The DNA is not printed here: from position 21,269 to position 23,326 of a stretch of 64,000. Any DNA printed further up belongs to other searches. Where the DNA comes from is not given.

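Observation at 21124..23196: HerA/DUF87-like ATPase translationally coupled to ylxM, where ffh is expected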

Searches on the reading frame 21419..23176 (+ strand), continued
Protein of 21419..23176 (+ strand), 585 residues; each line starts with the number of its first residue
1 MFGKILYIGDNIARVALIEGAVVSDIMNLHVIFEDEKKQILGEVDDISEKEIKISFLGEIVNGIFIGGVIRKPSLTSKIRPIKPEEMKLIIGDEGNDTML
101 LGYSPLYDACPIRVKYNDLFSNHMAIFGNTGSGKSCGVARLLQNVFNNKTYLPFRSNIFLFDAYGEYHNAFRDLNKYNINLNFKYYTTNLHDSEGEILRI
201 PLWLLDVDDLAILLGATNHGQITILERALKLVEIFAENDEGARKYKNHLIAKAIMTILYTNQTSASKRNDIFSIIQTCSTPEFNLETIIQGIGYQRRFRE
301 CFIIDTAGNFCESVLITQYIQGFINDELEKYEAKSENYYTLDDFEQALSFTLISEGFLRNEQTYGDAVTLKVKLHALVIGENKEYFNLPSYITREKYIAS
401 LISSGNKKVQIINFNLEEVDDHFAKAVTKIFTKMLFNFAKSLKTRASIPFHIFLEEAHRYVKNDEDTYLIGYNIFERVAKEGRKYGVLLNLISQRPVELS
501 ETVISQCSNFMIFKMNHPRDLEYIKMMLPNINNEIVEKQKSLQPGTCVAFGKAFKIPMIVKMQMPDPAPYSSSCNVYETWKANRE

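Call 24: find_encoding_contigs(protein=P0378, flank=7000, max_places=4)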
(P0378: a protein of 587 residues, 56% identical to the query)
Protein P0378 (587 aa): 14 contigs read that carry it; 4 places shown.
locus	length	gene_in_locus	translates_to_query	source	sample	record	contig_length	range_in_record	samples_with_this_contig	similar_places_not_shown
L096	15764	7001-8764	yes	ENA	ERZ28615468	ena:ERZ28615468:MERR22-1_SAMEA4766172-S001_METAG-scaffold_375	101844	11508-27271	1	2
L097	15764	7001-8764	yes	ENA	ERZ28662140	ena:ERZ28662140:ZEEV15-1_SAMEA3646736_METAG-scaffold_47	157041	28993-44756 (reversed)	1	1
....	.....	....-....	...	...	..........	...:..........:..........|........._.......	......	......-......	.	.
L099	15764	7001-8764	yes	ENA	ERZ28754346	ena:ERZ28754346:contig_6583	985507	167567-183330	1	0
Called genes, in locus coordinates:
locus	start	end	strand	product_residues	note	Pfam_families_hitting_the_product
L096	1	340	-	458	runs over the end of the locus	PF02195:ParB_N, PF17762:HTH_ParB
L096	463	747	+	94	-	-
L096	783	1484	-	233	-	PF02527:GidB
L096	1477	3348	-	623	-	PF00890:FAD_binding_2 (faint), PF01134:GIDA, PF07992:Pyr_redox_2 (faint), PF12831:FAD_oxidored (weak), PF21680:GIDA_C_1st, PF13932:SAM_GIDA_C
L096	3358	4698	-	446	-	PF10396:TrmE_N, PF00350:Dynamin_N (faint), PF12631:MnmE_helical, PF00009:GTP_EFTU (faint), PF01926:MMR_HSR1, PF02421:FeoB_N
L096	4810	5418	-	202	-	PF14804:Jag_N, PF07650:KH_2 (weak), PF13083:KH_KhpA-B, PF01424:R3H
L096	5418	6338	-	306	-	PF02096:60KD_IMP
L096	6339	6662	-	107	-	PF00825:Ribonuclease_P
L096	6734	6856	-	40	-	PF00468:Ribosomal_L34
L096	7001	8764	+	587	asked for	PF01935:DUF87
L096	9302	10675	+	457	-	PF11638:DnaA_N, PF13173:AAA_14 (faint), PF01695:IstB_IS21, PF00308:Bac_DnaA, PF00004:AAA (weak), PF13401:AAA_22 (weak), PF13479:AAA_24 (weak), PF08299:Bac_DnaA_C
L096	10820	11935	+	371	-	PF00712:DNA_pol3_beta, PF02767:DNA_pol3_beta_2, PF02768:DNA_pol3_beta_3, PF00712:DNA_pol3_beta (weak)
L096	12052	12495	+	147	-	PF06338:ComK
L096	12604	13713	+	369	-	PF02463:SMC_N, PF13476:AAA_23, PF13304:AAA_21 (weak)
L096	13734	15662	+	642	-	PF02518:HATPase_c, PF00204:DNA_gyraseB, PF01751:Toprim, PF00986:DNA_gyraseB_C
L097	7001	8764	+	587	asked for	PF01935:DUF87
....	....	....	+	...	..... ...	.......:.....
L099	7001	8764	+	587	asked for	PF01935:DUF87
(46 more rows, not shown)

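Call 25: find_encoding_contigs(protein=P0281, flank=7000, max_places=3)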
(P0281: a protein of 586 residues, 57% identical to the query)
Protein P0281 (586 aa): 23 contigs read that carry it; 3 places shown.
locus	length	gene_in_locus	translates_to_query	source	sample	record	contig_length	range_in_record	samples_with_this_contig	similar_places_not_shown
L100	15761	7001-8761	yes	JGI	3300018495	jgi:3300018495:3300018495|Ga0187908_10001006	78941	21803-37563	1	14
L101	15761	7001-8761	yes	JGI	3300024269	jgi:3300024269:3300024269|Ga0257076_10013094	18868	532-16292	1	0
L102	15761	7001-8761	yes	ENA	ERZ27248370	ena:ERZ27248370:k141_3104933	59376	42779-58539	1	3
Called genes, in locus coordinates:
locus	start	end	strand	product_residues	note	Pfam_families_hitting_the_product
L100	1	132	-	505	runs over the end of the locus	PF02195:ParB_N, PF17762:HTH_ParB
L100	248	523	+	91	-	-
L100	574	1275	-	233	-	PF02527:GidB, PF13847:Methyltransf_31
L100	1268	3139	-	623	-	PF00890:FAD_binding_2 (faint), PF01134:GIDA, PF07992:Pyr_redox_2 (weak), PF12831:FAD_oxidored (faint), PF21680:GIDA_C_1st, PF13932:SAM_GIDA_C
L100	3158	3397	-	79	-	-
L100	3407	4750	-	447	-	PF10396:TrmE_N, PF00350:Dynamin_N (faint), PF12631:MnmE_helical, PF01926:MMR_HSR1, PF02421:FeoB_N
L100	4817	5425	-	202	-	PF14804:Jag_N (weak), PF07650:KH_2 (weak), PF13083:KH_KhpA-B, PF01424:R3H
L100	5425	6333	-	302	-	PF02096:60KD_IMP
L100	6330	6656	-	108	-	PF00825:Ribonuclease_P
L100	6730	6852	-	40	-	PF00468:Ribosomal_L34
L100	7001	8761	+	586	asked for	PF01935:DUF87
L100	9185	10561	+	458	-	PF11638:DnaA_N (weak), PF13479:AAA_24 (faint), PF00004:AAA (faint), PF01695:IstB_IS21 (weak), PF00308:Bac_DnaA, PF01637:ATPase_2 (weak), PF13401:AAA_22 (faint), PF08299:Bac_DnaA_C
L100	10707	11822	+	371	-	PF00712:DNA_pol3_beta, PF02767:DNA_pol3_beta_2, PF02768:DNA_pol3_beta_3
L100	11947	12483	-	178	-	-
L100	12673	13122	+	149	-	PF06338:ComK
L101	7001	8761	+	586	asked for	PF01935:DUF87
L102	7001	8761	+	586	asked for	PF01935:DUF87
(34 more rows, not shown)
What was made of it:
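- It is divergently adjacent to rpmH-rnpA-yidC-jag in another clade (calls 24-25).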

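Call 30: search_solved_structures(query=A1, max_evalue=0.01, show_alignments=1)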
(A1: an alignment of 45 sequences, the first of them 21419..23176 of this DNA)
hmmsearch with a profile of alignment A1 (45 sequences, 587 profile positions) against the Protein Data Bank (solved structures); distinct sequences matched with E-value up to 0.01: 9.
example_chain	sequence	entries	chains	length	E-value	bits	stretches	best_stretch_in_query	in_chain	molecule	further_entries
9c1m_M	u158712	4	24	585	2e-56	194.9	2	428-585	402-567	ATP-binding protein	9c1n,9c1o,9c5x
8xau_A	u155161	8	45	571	8.7e-48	166.4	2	392-585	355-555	ATP-binding protein | HerA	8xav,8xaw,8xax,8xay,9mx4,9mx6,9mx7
8ziq_M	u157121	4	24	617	9.3e-44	153.1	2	418-584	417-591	HerA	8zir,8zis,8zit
8wiv_A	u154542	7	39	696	4.4e-43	150.9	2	44-212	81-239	Helicase HerA central domain-containing protein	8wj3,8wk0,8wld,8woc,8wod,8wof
4d2i_A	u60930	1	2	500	1.9e-37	132.3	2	392-583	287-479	HERA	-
8yho_A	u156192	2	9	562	8.4e-36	126.8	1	58-563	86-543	DUF87 domain-containing protein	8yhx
8j4u_M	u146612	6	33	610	2.4e-35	125.3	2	407-583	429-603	Nucleoside triphosphate hydrolase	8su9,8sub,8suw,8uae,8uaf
9x1l_A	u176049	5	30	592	1.5e-25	93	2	449-564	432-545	DNA helicase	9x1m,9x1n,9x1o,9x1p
8wet_A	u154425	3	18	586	6.6e-11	44.6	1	432-529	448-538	TdpA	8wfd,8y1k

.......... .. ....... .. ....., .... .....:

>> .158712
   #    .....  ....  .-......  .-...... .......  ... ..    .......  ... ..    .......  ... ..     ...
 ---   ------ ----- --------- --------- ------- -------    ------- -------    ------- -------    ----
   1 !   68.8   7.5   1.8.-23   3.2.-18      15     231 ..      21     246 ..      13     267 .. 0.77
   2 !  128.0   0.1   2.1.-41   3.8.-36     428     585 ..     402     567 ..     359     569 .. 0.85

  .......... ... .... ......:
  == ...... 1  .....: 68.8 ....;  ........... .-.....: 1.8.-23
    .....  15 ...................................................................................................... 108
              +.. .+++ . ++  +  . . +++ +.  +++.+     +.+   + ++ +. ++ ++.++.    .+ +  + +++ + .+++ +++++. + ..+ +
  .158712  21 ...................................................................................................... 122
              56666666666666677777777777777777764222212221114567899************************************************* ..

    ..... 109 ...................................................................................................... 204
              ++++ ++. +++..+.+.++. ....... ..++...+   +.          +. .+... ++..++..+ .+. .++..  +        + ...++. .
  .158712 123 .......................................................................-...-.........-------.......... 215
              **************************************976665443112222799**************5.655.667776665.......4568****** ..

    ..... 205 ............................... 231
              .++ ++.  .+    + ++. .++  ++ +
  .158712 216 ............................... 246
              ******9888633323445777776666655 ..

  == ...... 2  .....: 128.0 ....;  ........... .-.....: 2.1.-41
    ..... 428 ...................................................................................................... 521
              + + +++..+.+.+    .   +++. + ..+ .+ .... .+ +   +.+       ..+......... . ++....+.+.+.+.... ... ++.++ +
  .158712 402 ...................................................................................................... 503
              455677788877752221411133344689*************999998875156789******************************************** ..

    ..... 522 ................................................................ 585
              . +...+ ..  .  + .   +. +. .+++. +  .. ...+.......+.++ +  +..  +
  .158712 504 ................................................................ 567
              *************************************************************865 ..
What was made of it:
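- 21419..23176 (+): Stand-alone HerA-family ATPase, 585 aa. PDB profile hits to HerA chains, 9c1m at E 2e-56 (call 30).
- Closest known: Archaeal and bacterial HerA–NurA DNA end-resection helicase. Same: The profile hit has E 1.9e-37 (call 30).
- A profile search of PDB sequences hits only HerA-type chains (9c1m E 2e-56, 8xau, 8ziq, 8wiv, 4d2i; call 30).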

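Call 32: search_dna_similar(query=window:21419-23176:+, collection=phages, mode=protein, max_rows=8)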
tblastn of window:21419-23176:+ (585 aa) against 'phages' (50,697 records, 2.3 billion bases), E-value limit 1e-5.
Records with a match: 2; places in all: 2; records where one place covers at least 80% of the query: 0.
Best place of each record, by identity: <60% 2.
By first word of the organism name: Blautia 1; Bacteriophage 1.
By host as written in the record: Blautia coccoides 1; - 1.
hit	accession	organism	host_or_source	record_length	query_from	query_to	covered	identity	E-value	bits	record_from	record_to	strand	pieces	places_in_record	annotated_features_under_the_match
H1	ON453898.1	Blautia phage Montmirail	Blautia coccoides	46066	41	584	59%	32.3%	9e-23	183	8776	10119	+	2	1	terminase large subunit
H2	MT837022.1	Bacteriophage sp.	human fecal samples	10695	449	581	23%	26.7%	8e-11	71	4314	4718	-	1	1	record has no annotation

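Call 33: search_dna_similar(query=window:21419-23176:+, collection=plasmids, mode=protein, max_rows=8)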
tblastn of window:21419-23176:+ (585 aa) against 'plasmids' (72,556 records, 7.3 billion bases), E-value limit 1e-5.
Records with a match: 623; places in all: 648; records where one place covers at least 80% of the query: 366.
Best place of each record, by identity: <60% 623.
By first word of the organism name: Klebsiella 137; Citrobacter 71; Escherichia 65; Enterobacter 55; Listeria 54; Serratia 20; Salmonella 14; Enterococcus 11; Bradyrhizobium 11; Acinetobacter 11; and 79 more.
By predicted mobility (MOB-suite, as given by PLSDB): conjugative 272; mobilizable 227; non-mobilizable 124.
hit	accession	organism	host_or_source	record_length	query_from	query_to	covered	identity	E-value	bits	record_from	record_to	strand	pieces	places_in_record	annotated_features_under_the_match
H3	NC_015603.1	Lactobacillus kefiranofaciens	-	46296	30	580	94%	30.7%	2e-78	277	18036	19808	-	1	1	ATP-binding protein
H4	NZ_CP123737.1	Lactobacillus kefiranofaciens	Tibetan kefir grain,mixed culture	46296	30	580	94%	30.7%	2e-78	277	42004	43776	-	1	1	ATP-binding protein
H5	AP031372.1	Enterococcus casseliflavus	-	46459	52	580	90%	30.9%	1e-81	286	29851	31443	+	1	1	hypothetical protein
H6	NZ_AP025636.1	Enterococcus innesii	-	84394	52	580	90%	30.6%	8e-87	302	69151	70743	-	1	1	ATP-binding protein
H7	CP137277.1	Listeria monocytogenes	fungus products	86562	48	580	91%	29.9%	6e-72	298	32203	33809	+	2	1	DUF87 domain-containing protein | hypothetical protein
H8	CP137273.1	Listeria monocytogenes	fungus products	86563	48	580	91%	29.9%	6e-72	298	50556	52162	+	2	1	DUF87 domain-containing protein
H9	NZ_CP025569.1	Listeria monocytogenes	-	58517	48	580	91%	29.8%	7e-83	290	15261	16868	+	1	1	DUF87 domain-containing protein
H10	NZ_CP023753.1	Listeria monocytogenes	food product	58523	48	580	91%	29.8%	7e-83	290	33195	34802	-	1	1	DUF87 domain-containing protein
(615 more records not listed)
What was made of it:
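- On SIR2–HerA / DUF4297–HerA defence systems: There is no close phage or plasmid copy (calls 32-33).
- Closest known: HerA of SIR2–HerA. Different: It is not on plasmids or phages (calls 32-33).
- No close relative is found in phages, and plasmid relatives are at most 31% identical (calls 32-33). No close homologues occur on phages or plasmids (calls 32-33).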

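Call 34: predict_structure(alignment_id=A1)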
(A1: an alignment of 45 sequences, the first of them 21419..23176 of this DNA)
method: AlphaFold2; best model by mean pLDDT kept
length: 585 residues; sequences in the alignment: 45
mean_pLDDT: 81.2   pTM: 0.81
mean pLDDT of the five models: 81.2, 80.9, 80.6, 80.2, 77.4
residues with pLDDT >= 90: 137; 70-90: 354; 50-70: 80; < 50: 14
segments of 3 or more residues with pLDDT < 50: 572-575, 578-585
pLDDT, mean of each block of 10 residues (from residue 1): 87 85 71 89 83 88 80 87 83 77 82 84 89 84 75 73 82 78 87 86 93 90 91 86 85 70 63 70 72 60 63 71 84 84 88 72 85 90 87 92 84 90 92 94 82 92 79 90 91 91 89 86 74 67 83 82 71 46 44
secondary structure, 60 per line:
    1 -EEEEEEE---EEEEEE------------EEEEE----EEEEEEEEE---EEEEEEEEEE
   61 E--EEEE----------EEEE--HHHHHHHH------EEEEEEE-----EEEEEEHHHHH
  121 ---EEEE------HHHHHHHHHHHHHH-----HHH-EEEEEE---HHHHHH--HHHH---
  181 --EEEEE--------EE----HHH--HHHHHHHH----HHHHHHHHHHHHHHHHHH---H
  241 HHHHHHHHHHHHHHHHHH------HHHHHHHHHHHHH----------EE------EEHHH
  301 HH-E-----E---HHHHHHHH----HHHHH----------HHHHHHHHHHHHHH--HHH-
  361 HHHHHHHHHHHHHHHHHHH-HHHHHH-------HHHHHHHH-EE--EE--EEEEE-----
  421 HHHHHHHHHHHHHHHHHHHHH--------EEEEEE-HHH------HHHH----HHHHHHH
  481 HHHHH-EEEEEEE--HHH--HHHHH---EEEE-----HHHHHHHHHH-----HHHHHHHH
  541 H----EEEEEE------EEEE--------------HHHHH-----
elements in order: E2-8 E12-17 E30-34 E39-47 E51-61 E64-67 E78-81 H84-91 E98-104 E110-115 H116-120 E124-127 H134-147 E157-162 H166-171 H174-177 E183-187 H207-214 H219-236 H240-258 H265-277 H298-302 H314-321 H326-330 H341-354 H361-379 H381-386 H394-401 E411-415 H421-441 E450-455 H466-469 H474-485 E487-493 H501-505 E509-512 H518-527 H533-541 E546-551 E558-561 H576-580
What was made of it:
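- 21419..21664 (+): N-terminal beta-barrel (HAS-barrel-like), residues 1-82. AF2 secondary structure shows seven strands between residues 2 and 81 (call 34).
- On HerA family (PF01935/DUF87, FtsK-HerA superfamily): The AF2 model shows strands 2-81, then an alpha/beta core and helices 207-401 (call 34).
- Checked: The AF2 model (pLDDT 81, pTM 0.81; call 34) has an N-terminal beta-barrel (residues 1-82), a RecA-like core and a helical insert.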

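Call 36: fold_search(model_id=the predicted structure, library=pdb)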
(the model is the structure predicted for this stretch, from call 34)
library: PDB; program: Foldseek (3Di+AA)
matches with E <= 10: 1200; with E <= 0.001: 200
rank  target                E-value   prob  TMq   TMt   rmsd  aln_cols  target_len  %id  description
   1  8yhx_A                7.6e-30  1.00  0.72  0.75   5.5       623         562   21  Cryo-EM structure of the trimeric HerA (released 2024-11-06)
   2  9c1m_M                2.2e-29  1.00  0.61  0.61  11.6       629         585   21  HerA-DUF assembly 1 (released 2025-06-04)
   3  8xav_A                1.9e-28  1.00  0.66  0.68   8.3       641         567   21  Cryo-EM structure of an anti-phage defense complex (released 2024-06-05)
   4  8xau_E                3.1e-28  1.00  0.68  0.72   8.7       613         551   23  Cryo-EM structure of HerA (released 2024-06-05)
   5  9c1n_R                3.7e-28  1.00  0.58  0.59  11.6       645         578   20  HerA-DUF4297 assembly 2 (released 2025-06-04)
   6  8wld_L                4.6e-28  1.00  0.68  0.60   9.7       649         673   19  Cryo-EM structure of SIR2/HerA antiphage complex (released 2024-09-11)
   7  8xav_E                6.7e-28  1.00  0.62  0.64   9.2       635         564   22  Cryo-EM structure of an anti-phage defense complex (released 2024-06-05)
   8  8wld_M                8.7e-28  1.00  0.68  0.60   9.7       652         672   19  Cryo-EM structure of SIR2/HerA antiphage complex (released 2024-09-11)
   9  8xaw_D                1.3e-27  1.00  0.62  0.64  10.5       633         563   22  Cryo-EM structure of an anti-phage defense complex bound to AMPPNP and DNA at state 1 (released 2024-06-05)
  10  8wiv_O                2.4e-27  1.00  0.68  0.61   9.7       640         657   18  Cryo-EM structure of a bacterial protein (released 2024-09-11)
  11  8wld_D                2.6e-27  1.00  0.68  0.61   9.5       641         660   19  Cryo-EM structure of SIR2/HerA antiphage complex (released 2024-09-11)
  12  8wod_O                3.9e-27  1.00  0.65  0.68  10.2       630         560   19  Cryo-EM structure of SIR2/HerA complex (released 2024-09-11)
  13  8xau_A                3.9e-27  1.00  0.62  0.64  10.4       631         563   22  Cryo-EM structure of HerA (released 2024-06-05)
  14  8woc_D                7.1e-27  1.00  0.65  0.69   9.6       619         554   19  Cryo-EM structure of SIR2/HerA complex (released 2024-09-11)
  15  8wof_D                9.9e-27  1.00  0.65  0.70   9.6       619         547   19  Cryo-EM structure of SIR2/HerA complex (released 2024-09-11)
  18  8wiv_L                3.2e-26  1.00  0.67  0.62  10.1       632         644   20  Cryo-EM structure of a bacterial protein (released 2024-09-11)
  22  8xau_F                6.2e-26  1.00  0.62  0.68   9.0       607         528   22  Cryo-EM structure of HerA (released 2024-06-05)
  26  9c1m_Q                2.4e-25  1.00  0.63  0.64   9.1       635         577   22  HerA-DUF assembly 1 (released 2025-06-04)
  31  8ziq_O                6.0e-25  1.00  0.63  0.65  10.4       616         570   20  HerA-DUF4297 complex with DNA (released 2025-03-12)
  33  8wiv_D                7.4e-25  1.00  0.69  0.67   7.4       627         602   20  Cryo-EM structure of a bacterial protein (released 2024-09-11)
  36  8ziq_M                1.4e-24  1.00  0.66  0.67   8.5       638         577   19  HerA-DUF4297 complex with DNA (released 2025-03-12)
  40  8ziq_N                2.1e-24  1.00  0.61  0.62  10.8       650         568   18  HerA-DUF4297 complex with DNA (released 2025-03-12)
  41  4d2i_A                2.4e-24  1.00  0.55  0.68   9.9       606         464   19  Crystal structure of the HerA hexameric DNA translocase from Sulfolobus solfataricus bound to AMP-PNP (released 2014-12-03)
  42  8wiv_M                2.4e-24  1.00  0.63  0.59  12.0       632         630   20  Cryo-EM structure of a bacterial protein (released 2024-09-11)
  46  4d2i_B                4.1e-24  1.00  0.56  0.70   7.1       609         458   19  Crystal structure of the HerA hexameric DNA translocase from Sulfolobus solfataricus bound to AMP-PNP (released 2014-12-03)
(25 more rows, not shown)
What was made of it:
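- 21419..23176 (+): AF2 plus Foldseek (calls 34, 36).
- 21419..21664 (+): The Foldseek alignments to HerA chains are 595-661 columns long, that is, full length (call 36).
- Closest known: HerA of SIR2–HerA. Same: The best PDB sequence hit is 9c1m at E 2e-56 (call 30), and the best fold hits have TM 0.6-0.75 (call 36).
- Closest known: Archaeal and bacterial HerA–NurA DNA end-resection helicase. Same: Foldseek gives E 2e-24 with TM 0.55 (query) and 0.68-0.70 (target) (call 36).
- Checked: Its best Foldseek PDB matches are all HerA structures, with TM 0.55-0.75 (call 36).
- The AF2 model (pLDDT 81) matches HerA structures with TM up to 0.75 (calls 34, 36). Every solved HerA-type relative retrieved here comes from a DNA-end-processing or anti-phage complex, several solved with bound DNA (calls 30, 36).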
